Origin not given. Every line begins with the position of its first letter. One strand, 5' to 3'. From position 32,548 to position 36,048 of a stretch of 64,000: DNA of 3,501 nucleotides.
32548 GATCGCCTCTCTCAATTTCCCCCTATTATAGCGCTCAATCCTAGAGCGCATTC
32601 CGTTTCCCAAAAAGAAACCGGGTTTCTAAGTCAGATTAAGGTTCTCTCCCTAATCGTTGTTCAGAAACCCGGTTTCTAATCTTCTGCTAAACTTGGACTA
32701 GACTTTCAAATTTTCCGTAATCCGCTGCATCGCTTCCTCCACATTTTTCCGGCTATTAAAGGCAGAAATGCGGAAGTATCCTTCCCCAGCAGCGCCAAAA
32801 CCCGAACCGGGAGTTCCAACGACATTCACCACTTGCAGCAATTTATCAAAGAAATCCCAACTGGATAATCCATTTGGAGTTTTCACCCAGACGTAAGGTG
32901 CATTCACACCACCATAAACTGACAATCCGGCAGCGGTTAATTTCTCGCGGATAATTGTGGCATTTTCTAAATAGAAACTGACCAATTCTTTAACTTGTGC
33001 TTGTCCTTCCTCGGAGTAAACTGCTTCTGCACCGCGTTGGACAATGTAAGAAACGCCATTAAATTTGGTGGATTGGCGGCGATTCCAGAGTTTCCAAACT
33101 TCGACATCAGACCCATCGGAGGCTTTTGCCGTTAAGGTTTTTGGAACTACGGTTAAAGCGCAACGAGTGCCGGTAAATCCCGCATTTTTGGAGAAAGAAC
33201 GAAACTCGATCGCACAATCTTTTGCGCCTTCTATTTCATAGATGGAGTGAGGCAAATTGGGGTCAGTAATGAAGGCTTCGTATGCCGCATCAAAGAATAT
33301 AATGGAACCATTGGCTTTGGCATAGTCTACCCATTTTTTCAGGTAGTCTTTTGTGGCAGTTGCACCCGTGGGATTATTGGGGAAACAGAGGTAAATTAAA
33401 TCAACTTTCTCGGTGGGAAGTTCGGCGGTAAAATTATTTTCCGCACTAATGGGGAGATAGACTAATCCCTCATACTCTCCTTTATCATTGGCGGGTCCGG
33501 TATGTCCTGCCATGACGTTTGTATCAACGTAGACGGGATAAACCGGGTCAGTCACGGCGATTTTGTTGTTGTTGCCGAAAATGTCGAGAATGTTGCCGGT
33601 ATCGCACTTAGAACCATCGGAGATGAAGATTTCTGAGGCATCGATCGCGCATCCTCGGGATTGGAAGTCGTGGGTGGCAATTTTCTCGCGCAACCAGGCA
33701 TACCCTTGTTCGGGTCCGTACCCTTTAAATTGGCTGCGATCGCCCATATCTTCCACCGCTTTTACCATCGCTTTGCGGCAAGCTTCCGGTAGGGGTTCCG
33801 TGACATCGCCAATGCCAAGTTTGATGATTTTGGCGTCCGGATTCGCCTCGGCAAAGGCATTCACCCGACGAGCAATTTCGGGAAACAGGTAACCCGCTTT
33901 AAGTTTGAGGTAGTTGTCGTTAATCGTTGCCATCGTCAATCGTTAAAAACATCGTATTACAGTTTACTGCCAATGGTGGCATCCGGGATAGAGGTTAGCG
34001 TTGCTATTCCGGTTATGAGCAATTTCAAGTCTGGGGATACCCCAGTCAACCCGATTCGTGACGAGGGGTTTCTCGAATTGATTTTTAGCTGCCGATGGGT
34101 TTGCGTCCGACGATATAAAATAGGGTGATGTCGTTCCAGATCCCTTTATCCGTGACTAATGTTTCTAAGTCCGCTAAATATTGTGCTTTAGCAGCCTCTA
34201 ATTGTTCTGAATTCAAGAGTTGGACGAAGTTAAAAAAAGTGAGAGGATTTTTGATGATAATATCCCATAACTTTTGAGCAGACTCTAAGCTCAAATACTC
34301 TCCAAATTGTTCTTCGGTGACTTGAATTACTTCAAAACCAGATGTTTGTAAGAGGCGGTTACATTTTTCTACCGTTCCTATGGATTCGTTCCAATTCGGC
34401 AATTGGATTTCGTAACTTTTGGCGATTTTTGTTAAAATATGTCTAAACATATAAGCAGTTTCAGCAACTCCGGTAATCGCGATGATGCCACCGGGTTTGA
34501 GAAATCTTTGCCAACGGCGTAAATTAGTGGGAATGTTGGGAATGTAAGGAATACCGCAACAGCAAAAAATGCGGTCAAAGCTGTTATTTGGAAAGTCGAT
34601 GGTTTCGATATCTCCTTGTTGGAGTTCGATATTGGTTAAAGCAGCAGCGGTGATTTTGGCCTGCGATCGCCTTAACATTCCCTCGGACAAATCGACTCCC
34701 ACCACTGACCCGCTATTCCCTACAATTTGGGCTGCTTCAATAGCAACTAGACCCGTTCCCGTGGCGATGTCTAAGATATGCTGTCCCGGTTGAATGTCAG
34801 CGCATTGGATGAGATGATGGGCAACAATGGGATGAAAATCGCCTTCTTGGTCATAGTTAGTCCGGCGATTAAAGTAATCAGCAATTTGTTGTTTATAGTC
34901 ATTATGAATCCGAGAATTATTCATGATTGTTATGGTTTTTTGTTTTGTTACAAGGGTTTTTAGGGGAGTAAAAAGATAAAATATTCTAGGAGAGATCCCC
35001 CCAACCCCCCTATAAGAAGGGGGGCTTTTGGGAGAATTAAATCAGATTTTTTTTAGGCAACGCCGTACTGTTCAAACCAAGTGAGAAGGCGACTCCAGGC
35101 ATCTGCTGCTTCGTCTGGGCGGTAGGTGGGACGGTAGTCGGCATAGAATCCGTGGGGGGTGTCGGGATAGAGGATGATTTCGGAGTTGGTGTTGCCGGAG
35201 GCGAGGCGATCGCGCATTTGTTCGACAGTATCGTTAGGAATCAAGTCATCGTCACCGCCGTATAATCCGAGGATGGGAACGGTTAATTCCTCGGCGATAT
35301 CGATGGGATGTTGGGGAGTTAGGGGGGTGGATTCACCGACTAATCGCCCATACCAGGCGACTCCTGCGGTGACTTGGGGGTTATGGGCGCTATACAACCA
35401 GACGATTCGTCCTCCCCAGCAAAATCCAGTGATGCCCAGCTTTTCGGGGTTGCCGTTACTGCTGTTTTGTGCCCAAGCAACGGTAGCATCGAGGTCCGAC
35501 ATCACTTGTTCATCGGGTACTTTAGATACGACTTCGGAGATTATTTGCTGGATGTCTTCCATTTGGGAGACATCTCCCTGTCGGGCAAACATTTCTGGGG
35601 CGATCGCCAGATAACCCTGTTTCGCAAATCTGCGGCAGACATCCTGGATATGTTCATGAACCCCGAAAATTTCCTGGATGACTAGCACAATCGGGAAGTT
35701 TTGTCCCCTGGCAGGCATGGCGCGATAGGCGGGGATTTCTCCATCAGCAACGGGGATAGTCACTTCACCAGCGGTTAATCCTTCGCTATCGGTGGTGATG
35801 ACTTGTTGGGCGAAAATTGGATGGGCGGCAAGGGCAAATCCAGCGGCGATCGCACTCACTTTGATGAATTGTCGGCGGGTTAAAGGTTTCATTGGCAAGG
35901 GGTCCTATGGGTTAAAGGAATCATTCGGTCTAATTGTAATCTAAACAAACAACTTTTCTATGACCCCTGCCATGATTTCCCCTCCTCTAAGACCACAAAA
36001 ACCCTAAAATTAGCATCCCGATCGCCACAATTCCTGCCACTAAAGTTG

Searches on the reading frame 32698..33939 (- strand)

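Call 81: search_protein_families(library=pfam, proteins=[window:32698-33939:-], max_evalue=0.0001)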
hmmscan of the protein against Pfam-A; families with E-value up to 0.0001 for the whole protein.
window:32698-33939:- (413 aa): 1 family
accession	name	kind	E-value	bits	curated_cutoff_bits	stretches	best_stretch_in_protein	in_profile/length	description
PF00155.27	Aminotran_1_2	-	1.3e-37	130.3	19.7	1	37-407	2-361/361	Aminotransferase class I and II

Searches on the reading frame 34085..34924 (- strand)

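Call 81: search_protein_families(library=pfam, proteins=[window:34085-34924:-], max_evalue=0.0001)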
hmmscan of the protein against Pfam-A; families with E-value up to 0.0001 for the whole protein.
window:34085-34924:- (279 aa): 11 families
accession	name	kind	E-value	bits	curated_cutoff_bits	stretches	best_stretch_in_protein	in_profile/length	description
PF13847.12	Methyltransf_31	-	8e-24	84.4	27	1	45-156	2-115/145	Methyltransferase domain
PF13649.12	Methyltransf_25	-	1.1e-22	80.9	27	1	50-146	1-97/97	Methyltransferase domain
PF01209.24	Ubie_methyltran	-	1.7e-22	80.4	20.1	1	31-154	32-155/233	ubiE/COQ5 methyltransferase family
PF08241.18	Methyltransf_11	-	7e-20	71.9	21.2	1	51-150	1-95/95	Methyltransferase domain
PF01135.25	PCMT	-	1e-13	52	20.3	1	36-150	63-171/210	Protein-L-isoaspartate(D-aspartate) O-methyltransferase (PCMT)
PF08242.18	Methyltransf_12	-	6.4e-12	46.5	30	1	51-148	1-98/98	Methyltransferase domain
PF13489.12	Methyltransf_23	-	3.4e-10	40.3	27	1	44-201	20-163/164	Methyltransferase domain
PF01170.24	UPF0020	-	3.5e-08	33.8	22.3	1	21-127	3-131/197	RMKL-like, methyltransferase domain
PF00398.26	RrnaAD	-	1.3e-06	28.1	24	1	19-135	3-115/263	Ribosomal RNA adenine dimethylase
PF02353.26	CMAS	-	8.3e-06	25.7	27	1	37-154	53-168/273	Mycolic acid cyclopropane synthetase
PF05175.20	MTS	-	7.5e-05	22.9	23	0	38-121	23-104/170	Methyltransferase small domain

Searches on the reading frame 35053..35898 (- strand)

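Call 81: search_protein_families(library=pfam, proteins=[window:35053-35898:-], max_evalue=0.0001)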
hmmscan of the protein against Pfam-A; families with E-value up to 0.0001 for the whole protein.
window:35053-35898:- (281 aa): 3 families
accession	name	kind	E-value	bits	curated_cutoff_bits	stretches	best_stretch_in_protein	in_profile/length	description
PF01738.24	DLH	-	5.7e-62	209.6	21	1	56-278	2-216/217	Dienelactone hydrolase family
PF12146.15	Hydrolase_4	-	1.8e-06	27.9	27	0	202-252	187-235/239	Serine aminopeptidase, S33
PF08840.17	BAAT_C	-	5.2e-06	27.1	20.9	0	196-259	104-168/210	BAAT / Acyl-CoA thioester hydrolase C terminal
